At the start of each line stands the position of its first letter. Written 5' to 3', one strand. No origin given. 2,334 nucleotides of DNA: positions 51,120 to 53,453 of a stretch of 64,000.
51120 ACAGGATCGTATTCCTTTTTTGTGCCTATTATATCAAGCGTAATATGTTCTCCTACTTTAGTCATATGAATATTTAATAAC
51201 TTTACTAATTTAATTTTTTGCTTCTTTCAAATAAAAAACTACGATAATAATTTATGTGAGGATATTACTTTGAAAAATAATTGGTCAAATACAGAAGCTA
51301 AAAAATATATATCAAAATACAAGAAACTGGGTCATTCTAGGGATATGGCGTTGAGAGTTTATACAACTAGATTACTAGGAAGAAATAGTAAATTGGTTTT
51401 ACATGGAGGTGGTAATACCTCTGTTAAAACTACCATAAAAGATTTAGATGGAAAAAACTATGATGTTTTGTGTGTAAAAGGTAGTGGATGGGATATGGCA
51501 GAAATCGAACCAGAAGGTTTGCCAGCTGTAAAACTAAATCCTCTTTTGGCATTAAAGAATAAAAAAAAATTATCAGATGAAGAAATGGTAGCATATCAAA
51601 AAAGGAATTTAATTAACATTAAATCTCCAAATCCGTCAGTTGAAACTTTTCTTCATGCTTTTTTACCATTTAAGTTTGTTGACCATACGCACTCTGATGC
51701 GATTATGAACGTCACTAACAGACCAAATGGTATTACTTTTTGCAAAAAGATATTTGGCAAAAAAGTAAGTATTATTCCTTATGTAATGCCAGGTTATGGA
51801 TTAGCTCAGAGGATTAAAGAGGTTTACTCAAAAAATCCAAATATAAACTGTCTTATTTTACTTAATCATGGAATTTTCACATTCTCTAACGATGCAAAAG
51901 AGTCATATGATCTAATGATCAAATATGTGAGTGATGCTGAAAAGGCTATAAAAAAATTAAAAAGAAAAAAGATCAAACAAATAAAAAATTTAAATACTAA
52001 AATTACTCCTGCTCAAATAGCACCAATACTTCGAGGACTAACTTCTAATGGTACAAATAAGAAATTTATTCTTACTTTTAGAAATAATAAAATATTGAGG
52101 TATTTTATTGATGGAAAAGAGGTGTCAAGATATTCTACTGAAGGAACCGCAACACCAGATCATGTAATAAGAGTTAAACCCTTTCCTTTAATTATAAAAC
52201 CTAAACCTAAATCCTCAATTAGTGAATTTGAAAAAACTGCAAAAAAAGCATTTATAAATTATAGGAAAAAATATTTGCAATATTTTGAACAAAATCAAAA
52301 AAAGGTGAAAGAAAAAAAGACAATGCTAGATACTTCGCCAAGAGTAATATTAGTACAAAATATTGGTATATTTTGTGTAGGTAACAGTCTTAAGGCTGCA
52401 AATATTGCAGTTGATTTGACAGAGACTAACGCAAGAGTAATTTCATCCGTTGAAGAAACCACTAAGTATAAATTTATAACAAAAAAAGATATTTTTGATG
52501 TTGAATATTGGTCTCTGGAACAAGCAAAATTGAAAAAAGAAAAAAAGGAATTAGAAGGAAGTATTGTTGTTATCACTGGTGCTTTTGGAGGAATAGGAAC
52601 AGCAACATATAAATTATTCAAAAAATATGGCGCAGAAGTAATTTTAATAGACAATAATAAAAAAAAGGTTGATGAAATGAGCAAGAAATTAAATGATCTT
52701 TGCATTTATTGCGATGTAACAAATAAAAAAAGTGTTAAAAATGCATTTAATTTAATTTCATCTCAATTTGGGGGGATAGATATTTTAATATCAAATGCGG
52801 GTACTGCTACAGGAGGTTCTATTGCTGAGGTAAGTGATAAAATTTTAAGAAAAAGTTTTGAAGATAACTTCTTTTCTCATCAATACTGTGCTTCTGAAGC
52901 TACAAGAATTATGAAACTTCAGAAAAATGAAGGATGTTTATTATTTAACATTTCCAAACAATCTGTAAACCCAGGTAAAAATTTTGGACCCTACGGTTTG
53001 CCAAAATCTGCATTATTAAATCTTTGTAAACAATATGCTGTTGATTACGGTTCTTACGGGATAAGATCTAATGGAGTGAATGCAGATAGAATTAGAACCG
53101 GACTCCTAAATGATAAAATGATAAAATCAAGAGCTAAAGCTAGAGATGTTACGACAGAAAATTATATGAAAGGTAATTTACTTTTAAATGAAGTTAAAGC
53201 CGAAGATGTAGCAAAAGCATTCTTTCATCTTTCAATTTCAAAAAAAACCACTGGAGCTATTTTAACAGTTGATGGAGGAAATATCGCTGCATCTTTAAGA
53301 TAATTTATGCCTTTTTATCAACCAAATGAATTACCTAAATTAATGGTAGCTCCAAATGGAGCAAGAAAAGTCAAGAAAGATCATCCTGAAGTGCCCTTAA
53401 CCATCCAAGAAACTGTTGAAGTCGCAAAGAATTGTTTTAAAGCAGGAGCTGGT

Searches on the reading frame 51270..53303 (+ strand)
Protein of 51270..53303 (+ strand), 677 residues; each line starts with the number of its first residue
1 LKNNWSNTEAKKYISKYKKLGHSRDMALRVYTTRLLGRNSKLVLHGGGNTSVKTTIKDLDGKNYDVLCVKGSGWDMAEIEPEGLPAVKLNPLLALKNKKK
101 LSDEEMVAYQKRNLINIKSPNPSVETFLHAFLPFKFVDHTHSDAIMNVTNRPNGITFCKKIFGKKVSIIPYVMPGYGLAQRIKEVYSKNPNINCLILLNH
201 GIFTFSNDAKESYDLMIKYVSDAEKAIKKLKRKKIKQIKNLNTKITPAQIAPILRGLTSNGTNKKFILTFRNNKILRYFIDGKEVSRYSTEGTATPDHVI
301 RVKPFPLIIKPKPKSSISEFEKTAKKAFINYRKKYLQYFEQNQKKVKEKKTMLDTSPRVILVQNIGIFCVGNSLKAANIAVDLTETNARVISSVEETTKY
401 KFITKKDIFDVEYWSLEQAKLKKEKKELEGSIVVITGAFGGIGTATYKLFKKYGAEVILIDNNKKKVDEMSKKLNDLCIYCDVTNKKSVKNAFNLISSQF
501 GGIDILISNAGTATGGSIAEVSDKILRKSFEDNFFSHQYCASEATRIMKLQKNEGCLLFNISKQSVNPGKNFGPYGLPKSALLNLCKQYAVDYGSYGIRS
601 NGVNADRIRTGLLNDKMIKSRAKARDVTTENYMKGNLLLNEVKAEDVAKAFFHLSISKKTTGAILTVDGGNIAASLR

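Call 3: search_protein_families(library=pfam, proteins=[window:51270-53303:+])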
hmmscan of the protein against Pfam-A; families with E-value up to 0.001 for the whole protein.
window:51270-53303:+ (677 aa): 7 families
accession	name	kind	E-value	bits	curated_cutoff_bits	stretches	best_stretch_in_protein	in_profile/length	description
PF13561.12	adh_short_C2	-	2.5e-37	129.2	27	1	437-670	1-234/236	Enoyl-(Acyl carrier protein) reductase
PF00106.31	adh_short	-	2.8e-33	115.5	26.6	1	432-614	2-188/195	short chain dehydrogenase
PF00596.27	Aldolase_II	-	7.5e-24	85.1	22.2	1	30-219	4-175/183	Class II Aldolase and Adducin N-terminal domain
PF08659.16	KR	-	2.7e-06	27.9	22.6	1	432-530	2-109/180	KR domain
PF01370.27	Epimerase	-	1.8e-05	24.7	20.9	1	433-494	1-61/240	NAD dependent epimerase/dehydratase family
PF02254.24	TrkA_N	-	4.5e-05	24.2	23.8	1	434-492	2-58/116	TrkA-N domain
PF02826.25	2-Hacid_dh_C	-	0.00017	21.5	25.1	1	414-471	23-76/178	D-isomer specific 2-hydroxyacid dehydrogenase, NAD binding domain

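Call 4: search_protein_families(library=ncbifam, proteins=[window:51270-53303:+])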
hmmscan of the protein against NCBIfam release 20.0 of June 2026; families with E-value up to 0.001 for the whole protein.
window:51270-53303:+ (677 aa): 229 families (the best 25 are shown)
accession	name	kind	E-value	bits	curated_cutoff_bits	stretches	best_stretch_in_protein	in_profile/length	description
NF006192.0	PRK08324.1-6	equivalog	1.3e-268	893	639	1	1-677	1-685/685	bifunctional aldolase/short-chain dehydrogenase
NF006195.0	PRK08324.2-3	equivalog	2.1e-240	799.6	931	1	1-677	1-678/678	bifunctional aldolase/short-chain dehydrogenase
NF006193.0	PRK08324.2-1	subfamily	3e-213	709.9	1213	1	1-677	1-705/705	bifunctional aldolase/short-chain dehydrogenase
NF006196.0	PRK08324.2-4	equivalog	1.9e-165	551.9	831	1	1-671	1-653/657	bifunctional aldolase/short-chain dehydrogenase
NF006194.0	PRK08324.2-2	equivalog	1.6e-152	509.7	686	1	1-675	1-701/703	bifunctional aldolase/short-chain dehydrogenase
NF006190.0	PRK08324.1-4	equivalog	2.3e-144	482.1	1014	1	23-675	15-687/689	bifunctional aldolase/short-chain dehydrogenase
TIGR02632.1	RhaD_aldol-ADH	equivalog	1.2e-131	440.3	567.75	1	30-677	5-676/676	bifunctional rhamnulose-1-phosphate aldolase/short-chain dehydrogenase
NF006189.0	PRK08324.1-3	equivalog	2.5e-124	416.1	634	1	27-677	26-701/701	bifunctional rhamnulose-1-phosphate aldolase/short-chain dehydrogenase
NF006191.0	PRK08324.1-5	equivalog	2.3e-110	370.1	1240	1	24-676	26-705/706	bifunctional aldolase/short-chain dehydrogenase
NF006197.0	PRK08324.2-5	equivalog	2.5e-97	326.7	627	1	25-471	16-461/583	bifunctional aldolase/short-chain dehydrogenase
NF006188.0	PRK08324.1-1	equivalog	1.9e-88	297.4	1152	1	33-677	14-679/679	bifunctional aldolase/short-chain dehydrogenase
NF005559.1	PRK07231.1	subfamily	2.4e-35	122.2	215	1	428-672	2-248/249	glucose 1-dehydrogenase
NF052558.1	MBtsdlDhBudC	equivalog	5.2e-35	121.2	270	1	429-674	2-244/250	meso-2,3-butanediol dehydrogenase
NF004791.0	PRK06138.1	equivalog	2.8e-31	108.7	312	1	427-673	2-251/252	SDR family oxidoreductase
NF005474.0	PRK07074.1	equivalog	3.6e-31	108.8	361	1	431-673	4-244/259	SDR family oxidoreductase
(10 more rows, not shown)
